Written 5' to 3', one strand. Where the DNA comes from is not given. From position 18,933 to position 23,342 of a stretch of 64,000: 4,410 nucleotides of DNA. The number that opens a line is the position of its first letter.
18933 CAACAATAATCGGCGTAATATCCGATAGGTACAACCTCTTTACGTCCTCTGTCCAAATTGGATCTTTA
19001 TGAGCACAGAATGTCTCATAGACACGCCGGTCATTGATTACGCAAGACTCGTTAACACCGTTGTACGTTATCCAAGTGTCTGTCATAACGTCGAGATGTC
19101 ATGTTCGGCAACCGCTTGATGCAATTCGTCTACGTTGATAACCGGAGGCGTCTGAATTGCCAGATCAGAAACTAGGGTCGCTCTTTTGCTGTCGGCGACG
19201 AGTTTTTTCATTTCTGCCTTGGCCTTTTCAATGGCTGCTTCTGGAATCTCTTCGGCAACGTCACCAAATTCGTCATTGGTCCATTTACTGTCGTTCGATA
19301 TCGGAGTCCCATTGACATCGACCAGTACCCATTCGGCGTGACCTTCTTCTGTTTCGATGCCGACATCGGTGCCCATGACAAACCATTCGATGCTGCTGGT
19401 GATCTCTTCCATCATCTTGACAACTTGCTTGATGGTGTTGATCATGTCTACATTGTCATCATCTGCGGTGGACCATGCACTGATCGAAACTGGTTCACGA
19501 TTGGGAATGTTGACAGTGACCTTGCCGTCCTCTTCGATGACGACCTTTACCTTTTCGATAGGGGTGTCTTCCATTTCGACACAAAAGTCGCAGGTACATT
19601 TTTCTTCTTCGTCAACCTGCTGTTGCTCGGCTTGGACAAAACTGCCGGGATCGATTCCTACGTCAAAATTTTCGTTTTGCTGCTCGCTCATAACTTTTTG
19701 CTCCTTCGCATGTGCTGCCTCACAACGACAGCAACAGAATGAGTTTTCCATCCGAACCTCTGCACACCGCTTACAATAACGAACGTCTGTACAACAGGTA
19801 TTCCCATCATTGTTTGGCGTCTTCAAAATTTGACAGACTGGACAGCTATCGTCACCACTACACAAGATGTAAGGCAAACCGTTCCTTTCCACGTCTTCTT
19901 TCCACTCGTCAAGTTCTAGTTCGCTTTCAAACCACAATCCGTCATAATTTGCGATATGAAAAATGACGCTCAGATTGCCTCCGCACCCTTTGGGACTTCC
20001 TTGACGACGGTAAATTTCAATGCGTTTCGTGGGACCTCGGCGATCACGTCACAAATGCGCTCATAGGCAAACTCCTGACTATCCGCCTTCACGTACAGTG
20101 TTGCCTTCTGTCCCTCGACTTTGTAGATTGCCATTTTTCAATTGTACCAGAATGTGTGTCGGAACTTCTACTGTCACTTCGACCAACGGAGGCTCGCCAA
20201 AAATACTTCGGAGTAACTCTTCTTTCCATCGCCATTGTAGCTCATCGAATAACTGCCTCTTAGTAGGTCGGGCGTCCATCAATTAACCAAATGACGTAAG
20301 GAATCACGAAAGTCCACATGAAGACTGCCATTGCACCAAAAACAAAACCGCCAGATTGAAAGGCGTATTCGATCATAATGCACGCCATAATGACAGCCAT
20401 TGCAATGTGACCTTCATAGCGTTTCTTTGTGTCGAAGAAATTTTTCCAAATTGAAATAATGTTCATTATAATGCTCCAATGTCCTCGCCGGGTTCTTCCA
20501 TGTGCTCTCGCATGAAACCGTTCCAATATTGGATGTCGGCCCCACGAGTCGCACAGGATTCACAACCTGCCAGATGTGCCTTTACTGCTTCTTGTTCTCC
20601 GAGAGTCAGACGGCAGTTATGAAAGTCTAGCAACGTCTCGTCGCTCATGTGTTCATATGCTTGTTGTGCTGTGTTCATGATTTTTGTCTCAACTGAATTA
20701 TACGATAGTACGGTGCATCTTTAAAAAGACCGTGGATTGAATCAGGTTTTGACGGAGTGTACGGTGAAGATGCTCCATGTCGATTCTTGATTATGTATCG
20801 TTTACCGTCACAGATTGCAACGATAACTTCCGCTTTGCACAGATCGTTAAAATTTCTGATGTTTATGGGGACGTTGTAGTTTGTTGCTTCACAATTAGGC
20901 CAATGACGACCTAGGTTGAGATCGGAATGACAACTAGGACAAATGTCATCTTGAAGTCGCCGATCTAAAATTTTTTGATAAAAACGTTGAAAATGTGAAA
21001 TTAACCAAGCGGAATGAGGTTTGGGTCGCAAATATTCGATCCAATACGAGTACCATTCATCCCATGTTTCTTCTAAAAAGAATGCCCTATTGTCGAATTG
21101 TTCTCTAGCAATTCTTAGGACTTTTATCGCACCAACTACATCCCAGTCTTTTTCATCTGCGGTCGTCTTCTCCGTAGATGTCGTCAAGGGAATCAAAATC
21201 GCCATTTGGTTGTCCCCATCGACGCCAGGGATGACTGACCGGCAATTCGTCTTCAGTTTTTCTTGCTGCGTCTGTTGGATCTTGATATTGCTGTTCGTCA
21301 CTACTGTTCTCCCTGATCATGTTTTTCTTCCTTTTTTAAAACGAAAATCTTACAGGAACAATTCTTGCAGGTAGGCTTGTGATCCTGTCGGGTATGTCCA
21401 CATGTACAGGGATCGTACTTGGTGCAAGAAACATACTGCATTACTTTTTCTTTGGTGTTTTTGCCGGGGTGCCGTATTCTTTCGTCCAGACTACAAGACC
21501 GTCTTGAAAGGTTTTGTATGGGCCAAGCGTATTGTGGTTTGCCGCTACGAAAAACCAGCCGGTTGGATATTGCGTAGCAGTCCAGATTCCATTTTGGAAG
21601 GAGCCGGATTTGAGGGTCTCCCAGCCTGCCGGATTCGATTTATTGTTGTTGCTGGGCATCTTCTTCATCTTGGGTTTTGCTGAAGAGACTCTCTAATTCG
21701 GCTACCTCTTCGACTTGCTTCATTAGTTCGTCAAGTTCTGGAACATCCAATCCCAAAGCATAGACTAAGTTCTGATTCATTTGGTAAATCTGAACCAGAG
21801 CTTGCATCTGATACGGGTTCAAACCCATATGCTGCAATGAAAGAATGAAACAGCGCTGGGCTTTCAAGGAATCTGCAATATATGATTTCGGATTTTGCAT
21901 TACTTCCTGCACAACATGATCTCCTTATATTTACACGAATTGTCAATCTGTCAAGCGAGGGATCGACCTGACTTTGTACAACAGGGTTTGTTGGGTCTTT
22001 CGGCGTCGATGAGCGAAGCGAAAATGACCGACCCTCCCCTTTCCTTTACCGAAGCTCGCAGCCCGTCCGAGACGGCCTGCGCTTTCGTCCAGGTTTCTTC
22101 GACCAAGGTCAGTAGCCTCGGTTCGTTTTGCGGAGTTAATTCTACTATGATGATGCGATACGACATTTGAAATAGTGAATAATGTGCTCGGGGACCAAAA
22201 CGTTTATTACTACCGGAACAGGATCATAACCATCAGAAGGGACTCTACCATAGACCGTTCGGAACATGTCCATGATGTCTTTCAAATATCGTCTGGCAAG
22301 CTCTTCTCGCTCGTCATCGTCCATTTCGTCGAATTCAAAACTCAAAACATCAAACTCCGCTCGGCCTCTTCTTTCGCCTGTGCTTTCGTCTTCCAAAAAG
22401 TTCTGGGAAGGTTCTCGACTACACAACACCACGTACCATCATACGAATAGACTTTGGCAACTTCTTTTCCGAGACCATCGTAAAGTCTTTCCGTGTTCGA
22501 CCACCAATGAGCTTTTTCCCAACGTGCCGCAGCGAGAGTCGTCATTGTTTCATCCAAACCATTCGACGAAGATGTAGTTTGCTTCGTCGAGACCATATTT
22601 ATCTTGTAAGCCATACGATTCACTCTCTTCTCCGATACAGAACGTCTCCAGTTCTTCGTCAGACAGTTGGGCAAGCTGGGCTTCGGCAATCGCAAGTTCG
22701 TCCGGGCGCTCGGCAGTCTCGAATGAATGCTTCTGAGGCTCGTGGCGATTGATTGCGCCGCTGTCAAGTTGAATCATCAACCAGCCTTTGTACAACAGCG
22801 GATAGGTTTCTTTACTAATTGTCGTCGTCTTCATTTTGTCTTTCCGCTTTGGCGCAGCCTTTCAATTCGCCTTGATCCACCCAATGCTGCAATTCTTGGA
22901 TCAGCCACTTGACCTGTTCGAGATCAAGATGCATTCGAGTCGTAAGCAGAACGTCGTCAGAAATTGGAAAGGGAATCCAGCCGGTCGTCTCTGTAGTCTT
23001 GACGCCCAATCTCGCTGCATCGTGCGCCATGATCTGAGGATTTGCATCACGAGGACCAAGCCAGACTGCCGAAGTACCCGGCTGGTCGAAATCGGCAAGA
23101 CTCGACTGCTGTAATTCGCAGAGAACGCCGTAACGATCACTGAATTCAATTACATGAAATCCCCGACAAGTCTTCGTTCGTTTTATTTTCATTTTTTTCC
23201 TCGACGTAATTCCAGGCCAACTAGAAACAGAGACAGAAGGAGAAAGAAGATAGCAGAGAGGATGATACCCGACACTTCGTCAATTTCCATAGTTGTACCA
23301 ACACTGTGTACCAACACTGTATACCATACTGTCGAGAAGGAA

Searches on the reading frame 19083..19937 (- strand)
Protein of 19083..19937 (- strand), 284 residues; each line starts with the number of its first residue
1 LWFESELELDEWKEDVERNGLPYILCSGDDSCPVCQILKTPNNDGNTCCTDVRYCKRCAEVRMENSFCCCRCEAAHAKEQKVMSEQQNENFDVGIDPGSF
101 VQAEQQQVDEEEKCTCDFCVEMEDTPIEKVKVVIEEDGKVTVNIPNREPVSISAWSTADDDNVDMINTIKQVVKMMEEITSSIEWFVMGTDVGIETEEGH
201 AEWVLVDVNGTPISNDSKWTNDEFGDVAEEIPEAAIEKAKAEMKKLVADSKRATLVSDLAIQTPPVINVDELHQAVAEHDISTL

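Call 56: find_related_loci(query=window:19083-19937:-, collection=viral_contigs, flank=10000)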
Query window:19083-19937:- (284 aa) in viral_contigs; peptide patterns used: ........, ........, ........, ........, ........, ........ (x = any residue, [..] = any of these).
8 stretches matched a pattern, but none encodes a relative of the query by tblastn (E <= 1e-3).

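Call 105: search_protein_families(library=pfam, proteins=[window:19083-19937:-], max_evalue=0.01)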
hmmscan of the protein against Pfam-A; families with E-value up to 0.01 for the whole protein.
window:19083-19937:- (284 aa): 0 families

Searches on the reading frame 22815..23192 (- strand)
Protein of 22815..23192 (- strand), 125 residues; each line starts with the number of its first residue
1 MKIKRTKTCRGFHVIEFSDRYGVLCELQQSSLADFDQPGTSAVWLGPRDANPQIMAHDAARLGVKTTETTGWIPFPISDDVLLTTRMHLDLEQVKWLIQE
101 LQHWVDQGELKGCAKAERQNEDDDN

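Call 104: search_protein_families(library=phrogs, proteins=[window:22815-23192:-], max_evalue=0.01)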
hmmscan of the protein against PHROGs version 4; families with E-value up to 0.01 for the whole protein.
window:22815-23192:- (125 aa): 2 families
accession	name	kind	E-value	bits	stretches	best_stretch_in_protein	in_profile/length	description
phrog_3849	-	unknown function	4e-17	63.2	1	1-120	4-87/92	-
phrog_25740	-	unknown function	4.4e-06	27.9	1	15-123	8-101/150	-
